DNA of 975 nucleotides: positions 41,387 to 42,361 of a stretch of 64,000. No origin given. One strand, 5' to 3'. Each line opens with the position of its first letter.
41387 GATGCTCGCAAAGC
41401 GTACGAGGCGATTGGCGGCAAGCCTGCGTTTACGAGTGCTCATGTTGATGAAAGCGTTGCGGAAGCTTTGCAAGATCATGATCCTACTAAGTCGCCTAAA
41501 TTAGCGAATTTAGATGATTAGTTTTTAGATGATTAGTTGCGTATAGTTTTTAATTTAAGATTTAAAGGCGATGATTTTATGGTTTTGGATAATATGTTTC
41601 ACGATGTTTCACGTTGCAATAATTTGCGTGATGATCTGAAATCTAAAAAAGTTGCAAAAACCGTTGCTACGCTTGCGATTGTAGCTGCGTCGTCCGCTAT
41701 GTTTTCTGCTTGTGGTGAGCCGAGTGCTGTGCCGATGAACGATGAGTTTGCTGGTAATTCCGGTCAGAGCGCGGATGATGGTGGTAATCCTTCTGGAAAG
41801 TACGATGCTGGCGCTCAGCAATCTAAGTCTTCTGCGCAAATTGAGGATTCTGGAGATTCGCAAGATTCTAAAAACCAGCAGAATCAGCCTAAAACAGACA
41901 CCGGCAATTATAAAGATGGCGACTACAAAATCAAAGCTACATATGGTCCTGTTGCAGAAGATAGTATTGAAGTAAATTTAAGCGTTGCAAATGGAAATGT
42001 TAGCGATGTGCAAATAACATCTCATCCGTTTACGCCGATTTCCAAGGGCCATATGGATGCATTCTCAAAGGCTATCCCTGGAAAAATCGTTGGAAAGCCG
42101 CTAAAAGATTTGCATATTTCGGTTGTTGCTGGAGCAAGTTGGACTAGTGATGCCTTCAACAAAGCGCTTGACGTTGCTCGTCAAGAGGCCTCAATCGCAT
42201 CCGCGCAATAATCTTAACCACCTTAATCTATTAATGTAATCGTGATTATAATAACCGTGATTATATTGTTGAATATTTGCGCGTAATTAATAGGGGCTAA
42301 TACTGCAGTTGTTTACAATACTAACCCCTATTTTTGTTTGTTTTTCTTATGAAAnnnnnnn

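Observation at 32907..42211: Candidate flavinylation-coupled FTR1/P19 iron-acquisition system (ApbE, FTR1, P19, Cys4 membrane protein, FtsX-ABC transporter, FMN-binding lipoprotein)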

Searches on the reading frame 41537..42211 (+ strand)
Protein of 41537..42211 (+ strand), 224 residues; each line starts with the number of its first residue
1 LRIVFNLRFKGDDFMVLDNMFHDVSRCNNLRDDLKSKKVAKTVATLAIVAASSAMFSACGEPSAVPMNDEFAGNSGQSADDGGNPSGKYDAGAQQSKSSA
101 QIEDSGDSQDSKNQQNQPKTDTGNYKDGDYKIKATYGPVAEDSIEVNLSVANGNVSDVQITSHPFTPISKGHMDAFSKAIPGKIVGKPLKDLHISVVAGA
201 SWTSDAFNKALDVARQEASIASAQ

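Call 4: search_protein_families(library=pfam, proteins=[window:41537-42211:+], max_evalue=0.01)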
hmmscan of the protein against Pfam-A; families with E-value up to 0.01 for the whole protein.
window:41537-42211:+ (224 aa): 1 family
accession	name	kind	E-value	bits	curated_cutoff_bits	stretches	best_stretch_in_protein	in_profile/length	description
PF04205.19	FMN_bind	-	5.1e-05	24.3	22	1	143-214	5-75/77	FMN-binding domain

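Call 5: search_protein_families(library=ncbifam, proteins=[window:41537-42211:+], max_evalue=0.01)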
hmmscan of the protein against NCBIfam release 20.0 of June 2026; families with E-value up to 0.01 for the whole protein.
window:41537-42211:+ (224 aa): 0 families

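Call 27: search_solved_structures(query=window:41537-42211:+, max_evalue=10, show_alignments=3)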
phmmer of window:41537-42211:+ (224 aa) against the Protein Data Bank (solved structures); distinct sequences matched with E-value up to 10: 2.
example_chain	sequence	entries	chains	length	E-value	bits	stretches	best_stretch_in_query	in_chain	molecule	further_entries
3ng3_A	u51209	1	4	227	0.7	12.9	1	34-99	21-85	Deoxyribose-phosphate aldolase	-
3ndo_A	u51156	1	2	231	1.7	11.6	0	35-99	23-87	Deoxyribose-phosphate aldolase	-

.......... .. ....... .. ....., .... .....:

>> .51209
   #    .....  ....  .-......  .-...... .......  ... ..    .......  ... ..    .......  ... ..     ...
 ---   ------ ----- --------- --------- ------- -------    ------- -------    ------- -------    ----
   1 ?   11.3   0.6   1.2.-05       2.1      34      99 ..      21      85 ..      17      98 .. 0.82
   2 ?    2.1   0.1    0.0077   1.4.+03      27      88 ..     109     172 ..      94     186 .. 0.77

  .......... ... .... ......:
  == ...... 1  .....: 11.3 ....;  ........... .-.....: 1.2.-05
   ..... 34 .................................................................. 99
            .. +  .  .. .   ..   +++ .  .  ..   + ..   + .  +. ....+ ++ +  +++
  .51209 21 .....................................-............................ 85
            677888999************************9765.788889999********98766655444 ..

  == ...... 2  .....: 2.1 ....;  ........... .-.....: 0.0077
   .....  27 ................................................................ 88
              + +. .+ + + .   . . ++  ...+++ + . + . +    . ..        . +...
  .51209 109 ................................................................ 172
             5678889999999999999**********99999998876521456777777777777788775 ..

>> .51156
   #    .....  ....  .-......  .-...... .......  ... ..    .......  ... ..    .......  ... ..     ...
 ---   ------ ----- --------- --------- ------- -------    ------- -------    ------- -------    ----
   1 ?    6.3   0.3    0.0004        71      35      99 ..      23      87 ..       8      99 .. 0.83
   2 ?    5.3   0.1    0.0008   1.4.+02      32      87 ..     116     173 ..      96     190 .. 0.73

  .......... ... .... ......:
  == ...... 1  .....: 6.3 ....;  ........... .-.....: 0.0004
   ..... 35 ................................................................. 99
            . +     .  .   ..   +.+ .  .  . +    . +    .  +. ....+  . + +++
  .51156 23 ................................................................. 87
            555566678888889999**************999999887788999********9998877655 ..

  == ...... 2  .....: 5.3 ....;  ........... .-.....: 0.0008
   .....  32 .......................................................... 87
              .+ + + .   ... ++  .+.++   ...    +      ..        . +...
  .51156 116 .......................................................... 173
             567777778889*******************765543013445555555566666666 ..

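Call 36: search_solved_structures(query=A2, max_evalue=1, show_alignments=4)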
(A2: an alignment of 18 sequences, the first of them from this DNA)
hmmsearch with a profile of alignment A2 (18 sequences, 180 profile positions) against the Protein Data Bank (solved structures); distinct sequences matched with E-value up to 1: 10.
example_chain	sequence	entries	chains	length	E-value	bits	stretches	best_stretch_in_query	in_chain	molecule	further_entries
8p2a_A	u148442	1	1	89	0.033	17.1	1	92-175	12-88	FMN-binding domain-containing protein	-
2kgx_B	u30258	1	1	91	0.3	14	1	65-102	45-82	MKIAA1027 protein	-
2h7d_A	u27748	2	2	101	0.3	14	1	66-103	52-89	Talin-1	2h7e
2io4_A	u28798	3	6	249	0.37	13.7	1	142-173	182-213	DNA polymerase sliding clamp B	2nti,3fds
2ix2_A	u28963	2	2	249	0.37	13.7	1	142-173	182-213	DNA POLYMERASE SLIDING CLAMP B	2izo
2hii_A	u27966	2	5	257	0.39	13.6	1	142-173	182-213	PCNA1 (SSO0397)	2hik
7rpo_A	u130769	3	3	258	0.39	13.6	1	142-173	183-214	DNA polymerase sliding clamp 1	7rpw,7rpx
2g35_A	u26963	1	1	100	0.5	13.3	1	71-102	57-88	Talin-1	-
2k00_A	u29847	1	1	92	0.53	13.2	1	71-102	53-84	Talin-1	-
2mwn_B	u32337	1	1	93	0.55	13.1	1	71-102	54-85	Talin-1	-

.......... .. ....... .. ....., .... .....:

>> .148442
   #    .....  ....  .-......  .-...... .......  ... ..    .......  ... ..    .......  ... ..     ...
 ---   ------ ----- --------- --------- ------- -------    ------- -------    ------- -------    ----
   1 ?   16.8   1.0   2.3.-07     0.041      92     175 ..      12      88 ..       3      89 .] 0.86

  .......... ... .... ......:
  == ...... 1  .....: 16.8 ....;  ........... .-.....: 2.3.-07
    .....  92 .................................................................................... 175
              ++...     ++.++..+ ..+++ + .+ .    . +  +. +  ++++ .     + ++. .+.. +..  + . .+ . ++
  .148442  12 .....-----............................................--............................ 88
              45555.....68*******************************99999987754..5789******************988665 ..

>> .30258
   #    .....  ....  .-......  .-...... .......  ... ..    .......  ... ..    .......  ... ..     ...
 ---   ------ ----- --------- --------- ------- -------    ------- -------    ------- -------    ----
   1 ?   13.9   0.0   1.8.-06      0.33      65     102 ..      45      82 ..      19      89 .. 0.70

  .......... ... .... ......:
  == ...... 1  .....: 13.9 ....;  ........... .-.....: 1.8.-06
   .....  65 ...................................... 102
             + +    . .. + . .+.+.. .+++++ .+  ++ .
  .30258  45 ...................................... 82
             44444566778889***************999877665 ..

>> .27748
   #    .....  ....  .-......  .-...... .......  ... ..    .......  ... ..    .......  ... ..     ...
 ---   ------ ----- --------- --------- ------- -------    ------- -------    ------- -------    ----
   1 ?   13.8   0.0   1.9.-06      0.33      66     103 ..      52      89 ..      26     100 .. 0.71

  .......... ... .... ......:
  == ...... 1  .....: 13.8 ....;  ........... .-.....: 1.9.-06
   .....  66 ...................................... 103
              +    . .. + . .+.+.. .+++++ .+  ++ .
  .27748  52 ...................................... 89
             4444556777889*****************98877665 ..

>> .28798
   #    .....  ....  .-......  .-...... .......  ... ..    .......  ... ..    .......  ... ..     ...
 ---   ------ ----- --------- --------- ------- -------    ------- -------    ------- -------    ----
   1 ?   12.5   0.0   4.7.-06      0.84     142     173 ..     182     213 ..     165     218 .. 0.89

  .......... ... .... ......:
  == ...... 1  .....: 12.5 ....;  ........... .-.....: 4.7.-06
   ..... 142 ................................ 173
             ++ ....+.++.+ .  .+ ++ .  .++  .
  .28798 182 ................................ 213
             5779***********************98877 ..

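Call 51: find_homologous_proteins(query=A2, max_evalue=0.001)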
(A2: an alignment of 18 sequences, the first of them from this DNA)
Query A2 (18 sequences) (210 aa, profile of the alignment): 374 proteins with E <= 0.001 among 8000 candidates; the best 120 are listed.
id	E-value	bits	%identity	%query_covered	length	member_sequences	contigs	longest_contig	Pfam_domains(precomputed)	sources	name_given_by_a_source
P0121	1.7e-77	277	51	85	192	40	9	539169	PF04205.20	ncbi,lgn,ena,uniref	ncbi:FMN-binding protein [Bifidobacterium bifidum]|uniref:FMN-binding protein n=1 Tax=Bifidobacteriu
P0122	2.3e-77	277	55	77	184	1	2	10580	PF04205.20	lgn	-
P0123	2.3e-77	277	54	77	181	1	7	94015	PF04205.20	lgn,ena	-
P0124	6.7e-77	275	53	77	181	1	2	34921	PF04205.20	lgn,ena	-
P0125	7.0e-77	275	56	77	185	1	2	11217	PF04205.20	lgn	-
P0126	9.6e-77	275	55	77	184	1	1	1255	PF04205.20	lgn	-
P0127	1.2e-76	274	57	77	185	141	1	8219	PF04205.20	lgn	-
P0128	1.6e-76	274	56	77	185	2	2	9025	PF04205.20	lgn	-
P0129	1.7e-76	274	54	77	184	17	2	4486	PF04205.20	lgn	-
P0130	1.7e-76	274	54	78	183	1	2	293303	PF04205.20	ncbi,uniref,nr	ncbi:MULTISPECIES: FMN-binding protein [Bifidobacterium]|uniref:FMN-binding protein n=2 Tax=Bifidoba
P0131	1.8e-76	274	56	77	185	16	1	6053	PF04205.20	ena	-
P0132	1.9e-76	274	53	77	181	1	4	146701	PF04205.20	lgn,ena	-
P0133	3.0e-76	273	52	85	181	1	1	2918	PF04205.20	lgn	-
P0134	3.2e-76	273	54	77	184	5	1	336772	PF04205.20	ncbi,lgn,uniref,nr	ncbi:FMN-binding protein [Bifidobacterium cebidarum]|uniref:FMN-binding protein n=1 Tax=Bifidobacter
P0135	3.3e-76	273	56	77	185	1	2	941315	PF04205.20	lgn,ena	-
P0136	3.5e-76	273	53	79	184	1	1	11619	PF04205.20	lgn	-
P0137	3.6e-76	273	53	77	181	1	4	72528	PF04205.20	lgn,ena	-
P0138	3.7e-76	273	53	85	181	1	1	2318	PF04205.20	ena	-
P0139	3.7e-76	273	49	77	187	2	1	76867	PF04205.20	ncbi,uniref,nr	ncbi:FMN-binding protein [Bifidobacterium goeldii]|uniref:FMN-binding protein n=1 Tax=Bifidobacteriu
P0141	4.8e-76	272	53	77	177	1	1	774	PF04205.20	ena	-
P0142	5.1e-76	272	52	85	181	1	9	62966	PF04205.20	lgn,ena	-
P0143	5.9e-76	272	51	77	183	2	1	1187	PF04205.20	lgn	-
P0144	6.7e-76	272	56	77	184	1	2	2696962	PF04205.20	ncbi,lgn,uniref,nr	ncbi:FMN-binding protein [Bifidobacterium imperatoris]|uniref:FMN-binding protein n=1 Tax=Bifidobact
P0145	6.7e-76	272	56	77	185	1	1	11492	PF04205.20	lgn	-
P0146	7.4e-76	272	52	77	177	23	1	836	PF04205.20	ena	-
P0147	7.9e-76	272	52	85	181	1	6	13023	PF04205.20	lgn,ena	-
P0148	8.1e-76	272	53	78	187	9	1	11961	PF04205.20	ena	-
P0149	9.5e-76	271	52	85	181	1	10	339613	PF04205.20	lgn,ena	-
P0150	9.5e-76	271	52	85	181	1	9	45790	PF04205.20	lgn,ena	-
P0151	9.7e-76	271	52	85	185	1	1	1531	PF04205.20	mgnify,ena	mgnify:CR=1 FL=1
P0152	9.8e-76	271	52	85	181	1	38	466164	PF04205.20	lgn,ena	-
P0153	9.9e-76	271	54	77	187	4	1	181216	PF04205.20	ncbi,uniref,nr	ncbi:FMN-binding protein [Bifidobacterium miconisargentati]|uniref:FMN-binding protein n=1 Tax=Bifid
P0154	1.0e-75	271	52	85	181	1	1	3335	PF04205.20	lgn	-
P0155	1.0e-75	271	52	85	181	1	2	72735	PF04205.20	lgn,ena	-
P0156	1.3e-75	271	53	77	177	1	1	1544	PF04205.20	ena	-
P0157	1.3e-75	271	54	85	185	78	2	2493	PF04205.20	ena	-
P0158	1.4e-75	271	52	85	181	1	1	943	PF04205.20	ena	-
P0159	1.4e-75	271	52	77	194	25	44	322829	PF04205.20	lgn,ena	-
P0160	1.5e-75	271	55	85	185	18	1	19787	PF04205.20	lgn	-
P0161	1.5e-75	271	55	77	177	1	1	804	PF04205.20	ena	-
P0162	1.8e-75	271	52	85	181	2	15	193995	PF04205.20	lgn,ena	-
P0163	1.9e-75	270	55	78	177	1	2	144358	PF04205.20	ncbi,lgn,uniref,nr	ncbi:FMN-binding protein [Bifidobacterium leontopitheci]|uniref:FMN-binding protein n=1 Tax=Bifidoba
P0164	2.0e-75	270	51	85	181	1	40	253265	PF04205.20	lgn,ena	-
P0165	2.4e-75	270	51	85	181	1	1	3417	PF04205.20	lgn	-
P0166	2.6e-75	270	52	85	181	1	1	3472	PF04205.20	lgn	-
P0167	2.8e-75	270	52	77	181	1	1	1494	PF04205.20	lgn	-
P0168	2.9e-75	270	55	78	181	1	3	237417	PF04205.20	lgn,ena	-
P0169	3.1e-75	270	52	85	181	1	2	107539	PF04205.20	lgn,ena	-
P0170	3.5e-75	270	49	79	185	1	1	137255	PF04205.20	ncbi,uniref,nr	ncbi:FMN-binding protein [Bifidobacterium aerophilum]|uniref:FMN-binding protein n=1 Tax=Bifidobacte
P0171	3.5e-75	270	52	85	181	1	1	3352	PF04205.20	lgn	-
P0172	3.5e-75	270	52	88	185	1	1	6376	PF04205.20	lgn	-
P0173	3.9e-75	269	51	85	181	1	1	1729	PF04205.20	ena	-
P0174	4.0e-75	269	54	85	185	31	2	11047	PF04205.20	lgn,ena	-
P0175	4.4e-75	269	50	79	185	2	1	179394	PF04205.20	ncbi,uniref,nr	ncbi:FMN-binding protein [Bifidobacterium sp. SO1]|uniref:FMN-binding protein n=1 Tax=Bifidobacteriu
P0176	4.6e-75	269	54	77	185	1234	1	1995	PF04205.20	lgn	-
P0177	4.8e-75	269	51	88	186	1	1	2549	PF04205.20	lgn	-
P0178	5.0e-75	269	50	79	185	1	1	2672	PF04205.20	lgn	-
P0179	5.1e-75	269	55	77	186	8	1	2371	PF04205.20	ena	-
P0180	5.4e-75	269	51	85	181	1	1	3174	PF04205.20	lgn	-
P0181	5.7e-75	269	53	77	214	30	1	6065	PF04205.20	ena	-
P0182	5.9e-75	269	52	85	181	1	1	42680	PF04205.20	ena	-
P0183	6.4e-75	269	54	77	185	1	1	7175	PF04205.20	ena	-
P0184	7.5e-75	269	51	85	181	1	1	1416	PF04205.20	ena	-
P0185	7.6e-75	269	51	87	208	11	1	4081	PF04205.20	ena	-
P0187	8.0e-75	268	49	77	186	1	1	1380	PF04205.20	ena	-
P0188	8.7e-75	268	51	88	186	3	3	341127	PF04205.20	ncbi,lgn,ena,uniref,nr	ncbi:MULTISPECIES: FMN-binding protein [Bifidobacterium]|uniref:FMN-binding protein n=1 Tax=Bifidoba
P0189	9.0e-75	268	48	82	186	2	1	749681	PF04205.20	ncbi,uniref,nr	ncbi:FMN-binding protein [Bifidobacterium oedipodis]|uniref:FMN-binding protein n=1 Tax=Bifidobacter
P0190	9.4e-75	268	82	100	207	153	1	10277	PF04205.20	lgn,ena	-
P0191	9.5e-75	268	48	89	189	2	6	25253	PF04205.20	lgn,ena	-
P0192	9.9e-75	268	52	85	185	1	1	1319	PF04205.20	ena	-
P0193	1.2e-74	268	54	77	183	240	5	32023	PF04205.20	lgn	-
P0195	1.2e-74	268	53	77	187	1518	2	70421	PF04205.20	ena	-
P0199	1.3e-74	268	53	85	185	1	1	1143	PF04205.20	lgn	-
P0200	1.4e-74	268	51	85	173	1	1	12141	PF04205.20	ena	-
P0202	1.8e-74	267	53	85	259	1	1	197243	PF04205.20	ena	-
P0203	1.8e-74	267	50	78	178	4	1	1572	PF04205.20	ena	-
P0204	1.9e-74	267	49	88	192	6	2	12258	PF04205.20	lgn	-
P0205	1.9e-74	267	54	78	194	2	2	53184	PF04205.20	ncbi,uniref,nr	ncbi:FMN-binding protein [Bifidobacterium avesanii]|uniref:FMN-binding protein n=1 Tax=Bifidobacteri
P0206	1.9e-74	267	90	100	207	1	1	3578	PF04205.20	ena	-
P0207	2.2e-74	267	80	100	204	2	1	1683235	PF04205.20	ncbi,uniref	ncbi:FMN-binding protein [Gardnerella sp. DNF00109]|uniref:FMN-binding protein n=1 Tax=Gardnerella s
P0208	2.2e-74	267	81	100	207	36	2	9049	PF04205.20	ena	-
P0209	2.3e-74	267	49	85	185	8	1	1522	PF04205.20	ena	-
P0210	2.3e-74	267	51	85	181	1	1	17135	PF04205.20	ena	-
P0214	2.7e-74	267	52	85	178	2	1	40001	PF04205.20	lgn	-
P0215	2.7e-74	267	83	100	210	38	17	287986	PF04205.20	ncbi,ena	-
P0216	2.8e-74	267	87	100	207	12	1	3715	PF04205.20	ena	-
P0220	3.1e-74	267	52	85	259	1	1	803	PF04205.20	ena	-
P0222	3.2e-74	266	52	86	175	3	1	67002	PF04205.20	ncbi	ncbi:MAG: FMN-binding protein [Bifidobacterium psychraerophilum]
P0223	3.6e-74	266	82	100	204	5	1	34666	PF04205.20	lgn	-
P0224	3.7e-74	266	53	77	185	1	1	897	PF04205.20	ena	-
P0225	4.3e-74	266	52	78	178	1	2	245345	PF04205.20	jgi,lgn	jgi:uncharacterized protein with FMN-binding domain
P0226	4.5e-74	266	52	77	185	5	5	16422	PF04205.20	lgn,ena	-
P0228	4.7e-74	266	80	100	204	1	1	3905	PF04205.20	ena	-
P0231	5.8e-74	266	50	85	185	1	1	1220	PF04205.20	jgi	-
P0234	6.3e-74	266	52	77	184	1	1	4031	PF04205.20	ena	-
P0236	6.5e-74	265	52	85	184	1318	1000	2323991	PF04205.20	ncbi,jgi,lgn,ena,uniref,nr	ncbi:FMN-binding protein [Bifidobacterium adolescentis]|jgi:uncharacterized protein with FMN-binding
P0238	6.7e-74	265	53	85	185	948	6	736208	PF04205.20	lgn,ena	-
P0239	7.0e-74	265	80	100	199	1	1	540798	PF04205.20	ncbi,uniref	ncbi:FMN-binding protein [Gardnerella vaginalis]|uniref:FMN-binding protein n=1 Tax=Gardnerella vagi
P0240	7.7e-74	265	50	88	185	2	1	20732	PF04205.20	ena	-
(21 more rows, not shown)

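Call 59: predict_structure(alignment_id=A3)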
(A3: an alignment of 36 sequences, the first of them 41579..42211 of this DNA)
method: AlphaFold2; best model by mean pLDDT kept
length: 210 residues; sequences in the alignment: 36
mean_pLDDT: 64.9   pTM: 0.52
mean pLDDT of the five models: 64.9, 60.2, 59.0, 58.7, 54.8
residues with pLDDT >= 90: 62; 70-90: 36; 50-70: 20; < 50: 92
segments of 3 or more residues with pLDDT < 50: 1-47, 59-102
pLDDT, mean of each block of 10 residues (from residue 1): 41 42 39 35 44 54 38 39 42 38 71 93 75 95 91 84 93 94 86 92 77
secondary structure, 60 per line:
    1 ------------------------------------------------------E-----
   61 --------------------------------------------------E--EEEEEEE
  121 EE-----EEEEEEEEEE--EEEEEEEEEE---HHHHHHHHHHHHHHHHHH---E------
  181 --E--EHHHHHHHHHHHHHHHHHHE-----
elements in order: E114-122 E128-137 E140-149 H153-170 H187-204

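Call 63: fold_search(model_id=the predicted structure, library=pdb)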
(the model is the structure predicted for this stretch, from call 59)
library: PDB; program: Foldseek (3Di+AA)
matches with E <= 10: 462; with E <= 0.001: 0
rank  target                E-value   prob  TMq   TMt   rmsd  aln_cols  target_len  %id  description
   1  3o6u_A                8.2e-03  1.00  0.30  0.48   7.0       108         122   17  Crystal Structure of CPE2226 protein from Clostridium perfringens. Northeast Structural Genomics Consortium Target CpR (released 2010-08-11)
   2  3o6u_D                1.3e-02  0.99  0.30  0.49   4.9       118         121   12  Crystal Structure of CPE2226 protein from Clostridium perfringens. Northeast Structural Genomics Consortium Target CpR (released 2010-08-11)
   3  3o6u_C                3.0e-02  0.98  0.31  0.50   5.4       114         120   13  Crystal Structure of CPE2226 protein from Clostridium perfringens. Northeast Structural Genomics Consortium Target CpR (released 2010-08-11)
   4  3r07_C                8.6e-02  0.85  0.25  0.53   6.6       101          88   11  Structural analysis of an archaeal lipoylation system. A bi-partite lipoate protein ligase and its E2 lipoyl domain fr (released 2012-04-25)
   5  3a7u                  1.2e-01  0.92  0.25  0.17   3.3        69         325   12  Crystal structure of the bovine lipoyltransferase in its unliganded form (released 2010-01-19)
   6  2e5a                  1.5e-01  0.77  0.19  0.13   4.9        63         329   13  Crystal Structure of Bovine Lipoyltransferase in Complex with Lipoyl-AMP (released 2007-09-04)
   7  8p2b_B                1.5e-01  0.60  0.23  0.48   5.7        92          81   17  Crystal structure of CbFMN4 domain 1 (released 2023-07-19)
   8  8p2a                  1.6e-01  0.75  0.28  0.58   4.3       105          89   17  Crystal structure of SaFMN3 domain 2 (released 2023-07-19)
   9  6jzw_B                1.8e-01  0.51  0.24  0.35   8.4       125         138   14  Crystal structure of SufU from Bacillus subtilis with Cys persulfurated (released 2020-05-06)
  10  7c8m_A                1.9e-01  0.82  0.29  0.45   6.8       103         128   16  Crystal structure of IscU wild-type (released 2021-05-26)
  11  7c8n                  2.6e-01  0.80  0.31  0.47   4.3       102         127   17  Crystal structure of IscU H106A variant (released 2021-05-26)
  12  8uem_B                2.6e-01  0.38  0.24  0.18   8.2       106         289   12  The CryoEM structure of the high affinity Carbon monoxide dehydrogenase from Mycobacterium smegmatis (released 2024-10-16)
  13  4eb5_C                3.0e-01  0.35  0.25  0.34   5.6        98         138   14  A. fulgidus IscS-IscU complex structure (released 2012-05-02)
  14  6jzw_A                3.3e-01  0.41  0.24  0.34   9.6       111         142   14  Crystal structure of SufU from Bacillus subtilis with Cys persulfurated (released 2020-05-06)
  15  5xt5_C                3.8e-01  0.30  0.23  0.33  10.1       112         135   15  SufS-SufU complex from Bacillus subtilis (released 2017-12-20)
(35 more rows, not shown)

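Call 83: search_protein_families(library=pfam, proteins=[window:41579-42211:+], max_evalue=10)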
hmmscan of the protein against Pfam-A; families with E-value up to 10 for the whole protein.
window:41579-42211:+ (210 aa): 1 family
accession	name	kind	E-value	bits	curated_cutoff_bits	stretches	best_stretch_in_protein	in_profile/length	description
PF04205.19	FMN_bind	-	4.6e-05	24.4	22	1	129-200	5-75/77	FMN-binding domain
